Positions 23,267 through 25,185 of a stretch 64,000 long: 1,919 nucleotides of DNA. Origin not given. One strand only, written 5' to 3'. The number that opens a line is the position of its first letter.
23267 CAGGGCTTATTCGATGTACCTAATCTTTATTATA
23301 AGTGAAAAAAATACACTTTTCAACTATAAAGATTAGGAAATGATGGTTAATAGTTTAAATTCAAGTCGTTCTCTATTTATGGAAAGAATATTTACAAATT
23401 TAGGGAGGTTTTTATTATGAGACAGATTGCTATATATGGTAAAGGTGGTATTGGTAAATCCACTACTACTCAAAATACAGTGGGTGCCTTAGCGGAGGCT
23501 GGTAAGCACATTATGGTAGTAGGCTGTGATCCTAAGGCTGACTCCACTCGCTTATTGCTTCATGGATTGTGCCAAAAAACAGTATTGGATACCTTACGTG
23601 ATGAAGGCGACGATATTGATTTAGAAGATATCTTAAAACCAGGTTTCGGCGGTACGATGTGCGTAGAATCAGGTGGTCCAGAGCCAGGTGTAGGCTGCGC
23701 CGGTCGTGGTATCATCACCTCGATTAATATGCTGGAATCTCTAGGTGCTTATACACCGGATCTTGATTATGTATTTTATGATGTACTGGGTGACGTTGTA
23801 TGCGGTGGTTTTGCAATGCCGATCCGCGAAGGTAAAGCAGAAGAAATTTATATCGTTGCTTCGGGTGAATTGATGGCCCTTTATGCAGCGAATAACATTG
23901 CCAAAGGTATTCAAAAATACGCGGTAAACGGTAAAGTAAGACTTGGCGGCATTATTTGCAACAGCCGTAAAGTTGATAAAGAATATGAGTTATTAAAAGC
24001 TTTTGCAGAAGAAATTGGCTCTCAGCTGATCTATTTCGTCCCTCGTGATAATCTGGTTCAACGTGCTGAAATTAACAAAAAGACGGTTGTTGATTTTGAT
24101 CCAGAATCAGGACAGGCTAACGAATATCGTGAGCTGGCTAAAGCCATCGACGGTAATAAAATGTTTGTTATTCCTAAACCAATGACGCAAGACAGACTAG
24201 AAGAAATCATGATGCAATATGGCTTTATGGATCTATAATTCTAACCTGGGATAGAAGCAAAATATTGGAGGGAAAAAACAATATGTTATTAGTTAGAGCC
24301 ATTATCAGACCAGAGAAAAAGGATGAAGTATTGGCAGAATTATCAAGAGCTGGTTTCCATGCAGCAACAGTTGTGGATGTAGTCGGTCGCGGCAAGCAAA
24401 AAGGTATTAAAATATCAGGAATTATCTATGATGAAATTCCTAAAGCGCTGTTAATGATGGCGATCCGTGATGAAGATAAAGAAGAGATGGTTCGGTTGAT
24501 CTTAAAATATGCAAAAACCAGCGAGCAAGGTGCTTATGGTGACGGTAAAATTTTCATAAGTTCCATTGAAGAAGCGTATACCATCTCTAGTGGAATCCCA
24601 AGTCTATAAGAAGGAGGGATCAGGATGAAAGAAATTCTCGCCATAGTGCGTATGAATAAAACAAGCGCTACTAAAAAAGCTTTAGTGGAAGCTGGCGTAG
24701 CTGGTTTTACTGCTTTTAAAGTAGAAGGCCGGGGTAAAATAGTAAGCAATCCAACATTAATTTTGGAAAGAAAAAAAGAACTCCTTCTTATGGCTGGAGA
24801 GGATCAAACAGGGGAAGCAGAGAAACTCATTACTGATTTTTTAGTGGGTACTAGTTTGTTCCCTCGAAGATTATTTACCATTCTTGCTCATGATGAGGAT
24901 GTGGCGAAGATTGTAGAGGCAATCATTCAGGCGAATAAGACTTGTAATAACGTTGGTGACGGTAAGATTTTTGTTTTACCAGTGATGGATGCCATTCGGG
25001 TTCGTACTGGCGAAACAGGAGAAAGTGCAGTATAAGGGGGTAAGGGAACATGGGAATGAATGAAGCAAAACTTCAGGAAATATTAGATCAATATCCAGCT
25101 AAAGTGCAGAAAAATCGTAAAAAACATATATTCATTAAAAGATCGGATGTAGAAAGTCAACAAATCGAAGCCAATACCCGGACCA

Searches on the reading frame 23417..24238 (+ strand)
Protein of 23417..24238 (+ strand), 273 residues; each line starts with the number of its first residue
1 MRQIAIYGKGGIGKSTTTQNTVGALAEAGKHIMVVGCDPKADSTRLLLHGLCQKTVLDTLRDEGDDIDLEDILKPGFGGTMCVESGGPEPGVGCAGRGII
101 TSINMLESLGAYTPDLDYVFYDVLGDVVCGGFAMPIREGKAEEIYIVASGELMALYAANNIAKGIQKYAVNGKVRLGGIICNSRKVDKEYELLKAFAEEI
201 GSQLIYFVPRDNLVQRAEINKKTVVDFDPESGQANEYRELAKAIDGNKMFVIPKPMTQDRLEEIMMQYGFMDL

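Call 10: search_protein_families(library=ncbifam, proteins=[window:23417-24238:+])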
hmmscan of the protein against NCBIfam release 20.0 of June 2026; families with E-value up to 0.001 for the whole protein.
window:23417-24238:+ (273 aa): 13 families
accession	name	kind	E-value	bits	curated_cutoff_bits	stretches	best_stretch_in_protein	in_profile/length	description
TIGR01287.1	nifH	equivalog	6.8e-137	455.2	394.35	1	2-272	1-272/275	nitrogenase iron protein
NF033200.1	F430_CfbC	exception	5.8e-115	383.1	402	1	2-265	1-259/260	Ni-sirohydrochlorin a,c-diamide reductive cyclase ATP-dependent reductase subunit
NF009702.0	PRK13231.1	equivalog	2.3e-100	335.1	427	1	1-268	2-262/264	nitrogenase reductase-like protein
NF009701.0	PRK13230.1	subfamily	6.8e-99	330.5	350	1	1-265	1-278/291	nitrogenase reductase-like protein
TIGR01281.1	DPOR_bchL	equivalog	4.6e-61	206.5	345.15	1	3-265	2-264/268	ferredoxin:protochlorophyllide reductase (ATP-dependent) iron-sulfur ATP-binding protein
TIGR02016.1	BchX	equivalog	6.3e-55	186.5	331.2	1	2-261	1-264/296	chlorophyllide a reductase iron protein subunit X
TIGR01969.1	minD_arch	subfamily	7e-14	51.6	201.75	2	141-250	131-236/251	cell division ATPase MinD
TIGR01968.1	minD_bact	equivalog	6.5e-08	32.2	212.9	1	7-58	8-58/261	septum site-determining protein MinD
TIGR03371.1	cellulose_yhjQ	equivalog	4.9e-07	29.5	157.85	0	193-242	189-239/246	cellulose biosynthesis protein BcsQ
NF041546.1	ParA_partition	equivalog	5e-05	22.9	180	1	8-41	7-40/203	ParA family partition ATPase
TIGR04291.1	arsen_driv_ArsA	equivalog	5e-05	22.2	650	1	7-42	9-44/565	arsenical pump-driving ATPase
TIGR00345.1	GET3_arsA_TRC40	subfamily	0.00031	20.3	135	1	7-40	3-36/299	TRC40/GET3/ArsA family transport-energizing ATPase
NF041417.1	ArsA_halo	exception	0.00031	19.6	800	1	5-42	337-374/617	arsenical pump-driving ATPase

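Call 12: find_related_loci(query=window:23417-24238:+, collection=genome_contigs, flank=10000)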
Query window:23417-24238:+ (273 aa) in genome_contigs; peptide patterns used: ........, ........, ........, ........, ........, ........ (x = any residue, [..] = any of these).
599 stretches matched a pattern (row limit reached: there are more); 554 encode a relative of the query (tblastn E <= 1e-3); the best 80 are kept; 80 distinct loci.
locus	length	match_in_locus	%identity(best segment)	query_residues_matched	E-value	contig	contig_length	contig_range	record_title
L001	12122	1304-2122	99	1-273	0e+0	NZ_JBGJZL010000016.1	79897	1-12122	Pelosinus sp. sgz500959 Scaffold16, whole genome shotgun sequence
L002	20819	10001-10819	98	1-273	4e-180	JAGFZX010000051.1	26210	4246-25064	MAG: Bacillota bacterium isolate CTSoil_075 scaffold_165, whole genome shotgun sequence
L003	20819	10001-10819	97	1-273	4e-178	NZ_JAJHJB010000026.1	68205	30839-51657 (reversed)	Pelosinus baikalensis strain Bkl1 NODE_26_length_68205_cov_86.531343, whole genome shotgun sequence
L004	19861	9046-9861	92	1-272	4e-169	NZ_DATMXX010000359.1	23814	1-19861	MAG: Sporomusa sp. isolate SMAG_U13131 k141_145699, whole genome shotgun sequence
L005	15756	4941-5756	90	1-272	7e-169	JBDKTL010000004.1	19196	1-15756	MAG: Methanoregula sp. isolate 7_bin.123 c_000000050111, whole genome shotgun sequence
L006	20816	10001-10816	90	1-272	8e-167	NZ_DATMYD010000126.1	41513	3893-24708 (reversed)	MAG: Sporomusa sp. isolate SMAG_U13137 k141_49657, whole genome shotgun sequence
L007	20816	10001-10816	91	1-272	7e-167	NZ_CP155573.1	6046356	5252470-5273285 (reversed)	Sporomusa silvacetica DSM 10669 chromosome, complete genome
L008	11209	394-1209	90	1-272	1e-166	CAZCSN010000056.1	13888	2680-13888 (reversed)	MAG TPA_asm: uncultured Methanospirillum sp. isolate SRP167436_co1_350 genome assembly, contig: NODE_7223_length_13888_c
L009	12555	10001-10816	90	1-272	3e-166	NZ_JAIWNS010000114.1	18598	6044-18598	MAG: Methanospirillum hungatei isolate M59 contig-93_3250, whole genome shotgun sequence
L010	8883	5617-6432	90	1-272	1e-166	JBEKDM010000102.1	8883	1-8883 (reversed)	MAG: Methanomassiliicoccales archaeon isolate SPRUCE 183 SPRUCE_183_103, whole genome shotgun sequence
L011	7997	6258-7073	90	1-272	6e-166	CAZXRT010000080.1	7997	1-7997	MAG TPA_asm: uncultured Methanospirillum sp. isolate SRP192927_co1_710 genome assembly, contig: NODE_23691_length_7997_c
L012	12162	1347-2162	89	1-272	1e-165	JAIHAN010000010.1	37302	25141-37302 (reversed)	MAG: Peptococcaceae bacterium isolate M1_7_4_bin.22 scaffold_231, whole genome shotgun sequence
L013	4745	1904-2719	90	1-272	2e-169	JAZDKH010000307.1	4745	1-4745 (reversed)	MAG: Methanobacteriota archaeon isolate MEGAHIT-group-0.525 k141_11242096, whole genome shotgun sequence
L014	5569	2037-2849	90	2-272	7e-167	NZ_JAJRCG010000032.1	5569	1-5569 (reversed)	MAG: Methanoregula sp. isolate OWC_0058 OWC_0058_scaffold28601, whole genome shotgun sequence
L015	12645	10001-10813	90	2-272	8e-165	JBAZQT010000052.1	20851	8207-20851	MAG: Methanoregula sp. isolate SO_2017_SWC_6 scaffold_2071_c1_LP-4_2017, whole genome shotgun sequence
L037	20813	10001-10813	84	1-271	4e-153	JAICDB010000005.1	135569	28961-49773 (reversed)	MAG: Clostridiales bacterium isolate K_7_2_bin.50 scaffold_78, whole genome shotgun sequence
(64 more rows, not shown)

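Call 28: search_protein_families(library=pfam, proteins=[L002:100-1572:+, L002:7165-8334:+, L002:8453-9427:+, L007:8168-9478:+, L037:8468-9064:+, L002:5287-6918:+, L002:4036-5184:+, L007:6833-7594:+])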
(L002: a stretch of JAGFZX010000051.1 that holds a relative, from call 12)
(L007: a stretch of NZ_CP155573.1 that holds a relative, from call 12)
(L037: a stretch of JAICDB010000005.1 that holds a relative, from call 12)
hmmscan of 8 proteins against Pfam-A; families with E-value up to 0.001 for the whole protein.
L002:100-1572:+ (490 aa): 11 families
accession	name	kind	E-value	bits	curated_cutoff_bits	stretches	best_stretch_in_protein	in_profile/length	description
PF00158.32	Sigma54_activat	-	7.6e-68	227.9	20.2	1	177-343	1-167/168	Sigma-54 interaction domain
PF25601.1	AAA_lid_14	-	8.2e-24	83.7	27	1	349-426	1-78/87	AAA+ ATPase lid domain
PF14532.12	Sigma54_activ_2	-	1.9e-18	67.5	25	1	191-348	14-138/138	Sigma-54 interaction domain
PF02954.25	HTH_8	-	5.6e-15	55.2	22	1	448-485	5-42/42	Bacterial regulatory protein, Fis family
PF13426.13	PAS_9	-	2.6e-10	40.9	27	1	51-142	2-103/103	PAS domain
PF00989.32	PAS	-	2.3e-06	28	22.6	1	41-129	2-101/113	PAS fold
PF07728.20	AAA_5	-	2.6e-06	27.9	22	1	200-320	1-124/139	AAA domain (dynein-related subfamily)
PF13556.12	HTH_30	-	5.8e-05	23.3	27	1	455-485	6-36/59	PucR C-terminal helix-turn-helix domain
PF18024.7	HTH_50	-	0.0001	22.4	27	1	439-487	2-49/50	Helix-turn-helix domain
PF08448.16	PAS_4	-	0.00063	20.4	23.1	0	49-144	4-109/110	PAS fold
PF00004.35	AAA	-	0.00076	20.4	21.2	0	201-319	1-110/131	ATPase family associated with various cellular activities (AAA)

L002:7165-8334:+ (389 aa): 3 families
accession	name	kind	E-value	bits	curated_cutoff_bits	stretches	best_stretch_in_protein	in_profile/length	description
PF13458.12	Peripla_BP_6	-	2e-70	238.6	31.7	1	34-379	2-342/343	Periplasmic binding protein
PF01094.35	ANF_receptor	-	5.6e-30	105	25.4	1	55-377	4-351/353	Receptor family ligand binding region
PF13433.12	Peripla_BP_5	-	3.3e-27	96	27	2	34-112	1-79/363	Periplasmic binding protein domain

L002:8453-9427:+ (324 aa): 2 families
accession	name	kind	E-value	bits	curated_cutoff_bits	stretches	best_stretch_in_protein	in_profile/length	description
PF03547.23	Mem_trans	-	3.4e-37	128.3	25.7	1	16-317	3-343/343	Membrane transport protein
PF01758.21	SBF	-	0.00043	20.4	24.3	1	235-321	25-115/191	Sodium Bile acid symporter family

L007:8168-9478:+ (436 aa): 2 families
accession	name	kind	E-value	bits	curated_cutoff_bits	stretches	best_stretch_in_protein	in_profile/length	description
PF04055.27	Radical_SAM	-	6.4e-15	56.2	29.5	1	47-228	2-164/166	Radical SAM superfamily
PF02579.22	Nitro_FeMo-Co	-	5.8e-13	49.4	26.3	1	330-410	2-76/94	Dinitrogenase iron-molybdenum cofactor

L037:8468-9064:+ (198 aa): 2 families
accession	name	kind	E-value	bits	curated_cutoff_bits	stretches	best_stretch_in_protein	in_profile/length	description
PF03861.19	ANTAR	-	9.2e-21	73.8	27.3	1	138-189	3-54/54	ANTAR domain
PF00072.30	Response_reg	-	1.1e-15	58.2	30.2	1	10-118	1-110/111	Response regulator receiver domain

L002:5287-6918:+ (543 aa): 1 family
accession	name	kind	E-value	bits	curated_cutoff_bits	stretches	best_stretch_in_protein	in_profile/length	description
PF00171.27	Aldedh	-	2.1e-100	336.9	23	1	56-525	7-461/461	Aldehyde dehydrogenase family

L002:4036-5184:+ (382 aa): 9 families
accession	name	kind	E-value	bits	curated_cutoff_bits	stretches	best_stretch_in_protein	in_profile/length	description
PF01266.30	DAO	-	1.3e-79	268.8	27.9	1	6-352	1-353/353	FAD dependent oxidoreductase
PF13738.12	Pyr_redox_3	-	1.5e-09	38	30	1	146-210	74-137/305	Pyridine nucleotide-disulphide oxidoreductase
PF00890.30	FAD_binding_2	-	4.2e-09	36.5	20.4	1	6-53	1-47/414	FAD binding domain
PF07992.20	Pyr_redox_2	-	2.2e-08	34.3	26.1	1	5-36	143-173/291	Pyridine nucleotide-disulphide oxidoreductase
PF03486.20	HI0933_like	-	6.1e-06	26.3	50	0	154-209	110-166/244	HI0933-like protein Rossmann domain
PF01946.23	Thi4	-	2.9e-05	23.9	26.2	1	4-51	17-62/235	Thi4 family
PF00070.33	Pyr_redox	-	5.5e-05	24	22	1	7-35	2-29/82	Pyridine nucleotide-disulphide oxidoreductase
PF13450.12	NAD_binding_8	-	0.00024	21.8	21.9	1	9-42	1-33/68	NAD(P)-binding Rossmann-like domain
PF01262.27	AlaDh_PNT_C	-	0.00063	19.7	23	0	2-38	26-61/214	Alanine dehydrogenase/PNT, C-terminal domain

L007:6833-7594:+ (253 aa): 1 family
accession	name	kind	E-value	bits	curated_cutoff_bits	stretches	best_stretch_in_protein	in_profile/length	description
PF00899.27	ThiF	-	6.1e-40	137.3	28.1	1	10-246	6-200/238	ThiF family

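Call 30: find_encoding_contigs(protein=window:23417-24238:+, flank=1500, max_places=8)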
Protein window:23417-24238:+ (273 aa): 11 contigs read that carry it; 6 places shown.
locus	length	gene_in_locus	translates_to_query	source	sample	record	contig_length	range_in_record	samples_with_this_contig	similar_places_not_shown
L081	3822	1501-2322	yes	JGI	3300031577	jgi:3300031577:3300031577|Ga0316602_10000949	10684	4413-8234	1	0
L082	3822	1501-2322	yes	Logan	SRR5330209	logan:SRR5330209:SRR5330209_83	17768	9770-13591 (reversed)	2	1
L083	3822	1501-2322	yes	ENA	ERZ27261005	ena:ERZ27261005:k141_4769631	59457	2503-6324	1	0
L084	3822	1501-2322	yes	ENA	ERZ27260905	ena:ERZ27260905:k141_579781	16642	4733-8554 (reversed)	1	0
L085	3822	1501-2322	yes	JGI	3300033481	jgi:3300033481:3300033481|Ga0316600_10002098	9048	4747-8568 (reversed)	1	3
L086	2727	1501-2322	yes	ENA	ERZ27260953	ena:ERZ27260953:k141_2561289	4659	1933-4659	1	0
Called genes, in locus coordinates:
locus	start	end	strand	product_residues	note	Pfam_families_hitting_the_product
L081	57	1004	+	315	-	PF03547:Mem_trans, PF01758:SBF (weak)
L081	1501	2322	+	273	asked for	PF00142:Fer4_NifH, PF01656:CbiA, PF02374:ArsA_ATPase (faint), PF10609:ParA (faint), PF13614:AAA_31 (weak)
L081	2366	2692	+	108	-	PF00543:P-II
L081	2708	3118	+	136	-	PF00543:P-II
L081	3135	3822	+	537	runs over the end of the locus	PF00148:Oxidored_nitro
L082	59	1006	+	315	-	PF03547:Mem_trans, PF01758:SBF (weak)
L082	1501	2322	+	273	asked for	PF00142:Fer4_NifH, PF01656:CbiA, PF02374:ArsA_ATPase (faint), PF10609:ParA (faint), PF13614:AAA_31 (weak)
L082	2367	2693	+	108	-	PF00543:P-II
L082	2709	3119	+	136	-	PF00543:P-II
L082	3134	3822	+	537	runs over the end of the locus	PF00148:Oxidored_nitro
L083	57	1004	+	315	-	PF03547:Mem_trans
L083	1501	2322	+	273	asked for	PF00142:Fer4_NifH, PF01656:CbiA, PF02374:ArsA_ATPase (faint), PF10609:ParA (faint), PF13614:AAA_31 (weak)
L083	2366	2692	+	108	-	PF00543:P-II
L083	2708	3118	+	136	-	PF00543:P-II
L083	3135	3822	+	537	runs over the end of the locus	PF00148:Oxidored_nitro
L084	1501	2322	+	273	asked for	PF00142:Fer4_NifH, PF01656:CbiA, PF02374:ArsA_ATPase (faint), PF10609:ParA (faint), PF13614:AAA_31 (weak)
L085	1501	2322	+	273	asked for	PF00142:Fer4_NifH, PF01656:CbiA, PF02374:ArsA_ATPase (faint), PF10609:ParA (faint), PF13614:AAA_31 (weak)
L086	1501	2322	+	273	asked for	PF00142:Fer4_NifH, PF01656:CbiA, PF02374:ArsA_ATPase (faint), PF10609:ParA (faint), PF13614:AAA_31 (weak)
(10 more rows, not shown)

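Call 31: find_homologous_proteins(query=L037:8468-9064:+, max_evalue=1e-10)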
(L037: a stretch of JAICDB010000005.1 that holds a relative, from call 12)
Query L037:8468-9064:+ (198 aa): 162 proteins with E <= 1e-10 among 481 candidates; the best 120 are listed.
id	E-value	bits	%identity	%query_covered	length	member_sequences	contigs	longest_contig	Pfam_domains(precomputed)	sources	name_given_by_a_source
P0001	2.7e-110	384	99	98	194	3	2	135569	PF03861.20,PF00072.31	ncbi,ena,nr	ncbi:MAG: two-component system, response regulator PdtaR [Clostridia bacterium]|nr:response regulato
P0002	1.3e-90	320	81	100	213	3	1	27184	PF03861.20,PF00072.31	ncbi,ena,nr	ncbi:MAG: two-component system, response regulator PdtaR [Clostridia bacterium]|nr:two-component sys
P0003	6.8e-28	116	38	98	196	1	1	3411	PF03861.20,PF00072.31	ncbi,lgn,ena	-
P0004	1.3e-27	115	40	93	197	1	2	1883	PF03861.20,PF00072.31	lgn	-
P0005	2.5e-27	114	39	94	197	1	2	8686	PF03861.20,PF00072.31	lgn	-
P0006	3.6e-27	113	38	92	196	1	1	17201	PF03861.20,PF00072.31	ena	-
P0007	4.1e-27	113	38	92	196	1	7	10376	PF03861.20,PF00072.31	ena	-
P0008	4.4e-27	113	38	92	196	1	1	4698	PF03861.20,PF00072.31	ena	-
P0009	4.7e-27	113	39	93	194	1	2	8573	PF03861.20,PF00072.31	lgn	-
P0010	7.6e-27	112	38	92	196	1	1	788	PF03861.20,PF00072.31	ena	-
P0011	1.1e-26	112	38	92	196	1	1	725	PF03861.20,PF00072.31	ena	-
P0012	1.4e-26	112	37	95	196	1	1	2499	PF03861.20,PF00072.31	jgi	jgi:response regulator NasT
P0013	2.5e-26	111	34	98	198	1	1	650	PF03861.20,PF00072.31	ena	-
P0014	2.9e-26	111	37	95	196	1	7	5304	PF03861.20,PF00072.31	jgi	jgi:response regulator NasT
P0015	3.6e-26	110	39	93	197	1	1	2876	PF03861.20,PF00072.31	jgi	-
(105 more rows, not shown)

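Call 66: find_encoding_contigs(protein=P0002, flank=6000, max_places=3)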
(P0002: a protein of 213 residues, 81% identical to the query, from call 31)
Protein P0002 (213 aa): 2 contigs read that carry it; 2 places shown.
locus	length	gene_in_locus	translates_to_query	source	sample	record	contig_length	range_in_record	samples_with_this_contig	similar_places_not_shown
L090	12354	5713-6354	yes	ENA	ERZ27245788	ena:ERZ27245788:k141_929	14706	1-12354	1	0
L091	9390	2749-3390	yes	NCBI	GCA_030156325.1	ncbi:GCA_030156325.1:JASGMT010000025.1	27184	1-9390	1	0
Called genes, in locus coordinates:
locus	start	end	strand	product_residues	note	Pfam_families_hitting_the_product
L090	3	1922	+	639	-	?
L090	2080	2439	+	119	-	PF01597:GCV_H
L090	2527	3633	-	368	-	PF00931:NB-ARC (faint), PF13086:AAA_11 (faint), PF13191:AAA_16 (faint), PF13555:AAA_29 (faint), PF24883:NPHP3_N (faint), PF00004:AAA (faint), PF00910:RNA_helicase (faint), PF03266:NTPase_1 (faint), +7 more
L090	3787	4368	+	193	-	PF00072:Response_reg, PF03861:ANTAR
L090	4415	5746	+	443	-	PF03951:Gln-synt_N, PF00120:Gln-synt_C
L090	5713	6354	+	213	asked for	PF00072:Response_reg, PF03861:ANTAR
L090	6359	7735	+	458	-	PF00890:FAD_binding_2 (weak), PF01134:GIDA, PF01262:AlaDh_PNT_C (faint), PF07992:Pyr_redox_2, PF12831:FAD_oxidored, PF13738:Pyr_redox_3, PF00070:Pyr_redox, PF02852:Pyr_redox_dim, +5 more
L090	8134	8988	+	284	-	PF08812:YtxC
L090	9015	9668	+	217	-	PF04286:DUF445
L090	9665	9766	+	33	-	-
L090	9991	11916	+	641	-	PF02824:TGS, PF07973:tRNA_SAD, PF00587:tRNA-synt_2b, PF03129:HGTP_anticodon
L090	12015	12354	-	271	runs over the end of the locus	PF02811:PHP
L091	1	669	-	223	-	?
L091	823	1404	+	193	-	PF00072:Response_reg, PF03861:ANTAR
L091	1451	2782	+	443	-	PF03951:Gln-synt_N, PF00120:Gln-synt_C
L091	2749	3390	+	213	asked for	PF00072:Response_reg, PF03861:ANTAR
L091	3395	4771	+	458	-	PF00890:FAD_binding_2 (weak), PF01134:GIDA, PF01262:AlaDh_PNT_C (faint), PF07992:Pyr_redox_2, PF12831:FAD_oxidored, PF13738:Pyr_redox_3, PF00070:Pyr_redox, PF02852:Pyr_redox_dim, +5 more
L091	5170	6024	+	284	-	PF08812:YtxC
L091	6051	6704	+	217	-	PF04286:DUF445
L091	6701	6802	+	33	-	-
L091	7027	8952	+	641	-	PF02824:TGS, PF07973:tRNA_SAD, PF00587:tRNA-synt_2b, PF03129:HGTP_anticodon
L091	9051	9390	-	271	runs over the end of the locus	PF02811:PHP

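Call 71: find_homologous_proteins(query=L091:823-1404:+, max_evalue=1e-15)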
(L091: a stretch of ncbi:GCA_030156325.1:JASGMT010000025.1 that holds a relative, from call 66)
Query L091:823-1404:+ (193 aa): 2 proteins with E <= 1e-15 among 210 candidates.
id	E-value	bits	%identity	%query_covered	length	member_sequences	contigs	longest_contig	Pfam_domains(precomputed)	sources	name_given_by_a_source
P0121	7.1e-116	402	100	100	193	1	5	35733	PF03861.20,PF00072.31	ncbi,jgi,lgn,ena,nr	ncbi:MAG: two-component system, response regulator PdtaR [Clostridia bacterium]|jgi:response regulat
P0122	8.6e-92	324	79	99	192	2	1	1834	PF03861.20,PF00072.31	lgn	-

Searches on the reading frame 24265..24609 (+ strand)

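Call 10: search_protein_families(library=ncbifam, proteins=[window:24265-24609:+])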
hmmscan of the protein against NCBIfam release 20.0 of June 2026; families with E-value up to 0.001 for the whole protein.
window:24265-24609:+ (114 aa): 2 families
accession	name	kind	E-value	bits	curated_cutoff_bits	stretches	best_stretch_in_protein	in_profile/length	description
NF007946.0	PRK10665.1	equivalog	1.4e-11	45.2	181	1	7-110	1-105/112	P-II family nitrogen regulator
NF008111.0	PRK10858.1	equivalog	1.9e-09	37.9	202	1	10-108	4-103/112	nitrogen regulatory protein P-II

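Call 72: search_protein_families(library=pfam, proteins=[window:24265-24609:+], max_evalue=0.0001)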
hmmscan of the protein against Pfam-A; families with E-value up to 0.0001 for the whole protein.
window:24265-24609:+ (114 aa): 1 family
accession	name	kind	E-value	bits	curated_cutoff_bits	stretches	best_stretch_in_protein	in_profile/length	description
PF00543.27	P-II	-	2.2e-21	76.5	25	1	7-108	1-99/102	Nitrogen regulatory protein P-II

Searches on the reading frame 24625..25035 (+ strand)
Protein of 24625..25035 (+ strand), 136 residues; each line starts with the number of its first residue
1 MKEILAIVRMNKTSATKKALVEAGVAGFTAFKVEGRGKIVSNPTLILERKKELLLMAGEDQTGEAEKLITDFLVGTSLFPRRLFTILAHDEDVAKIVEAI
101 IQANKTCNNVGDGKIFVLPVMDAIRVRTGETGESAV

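Call 10: search_protein_families(library=ncbifam, proteins=[window:24625-25035:+])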
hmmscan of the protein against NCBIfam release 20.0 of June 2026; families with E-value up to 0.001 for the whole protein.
window:24625-25035:+ (136 aa): 2 families
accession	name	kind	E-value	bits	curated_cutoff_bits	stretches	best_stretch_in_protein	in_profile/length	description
NF008111.0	PRK10858.1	equivalog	2.9e-13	50.2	202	1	1-136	1-112/112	nitrogen regulatory protein P-II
NF007946.0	PRK10665.1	equivalog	1.6e-11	45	181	1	77-135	54-111/112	P-II family nitrogen regulator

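Call 72: search_protein_families(library=pfam, proteins=[window:24625-25035:+], max_evalue=0.0001)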
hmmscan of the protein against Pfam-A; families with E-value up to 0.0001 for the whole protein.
window:24625-25035:+ (136 aa): 1 family
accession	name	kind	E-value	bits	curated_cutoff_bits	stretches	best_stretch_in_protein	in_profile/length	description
PF00543.27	P-II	-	4.3e-20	72.4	25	1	1-130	1-102/102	Nitrogen regulatory protein P-II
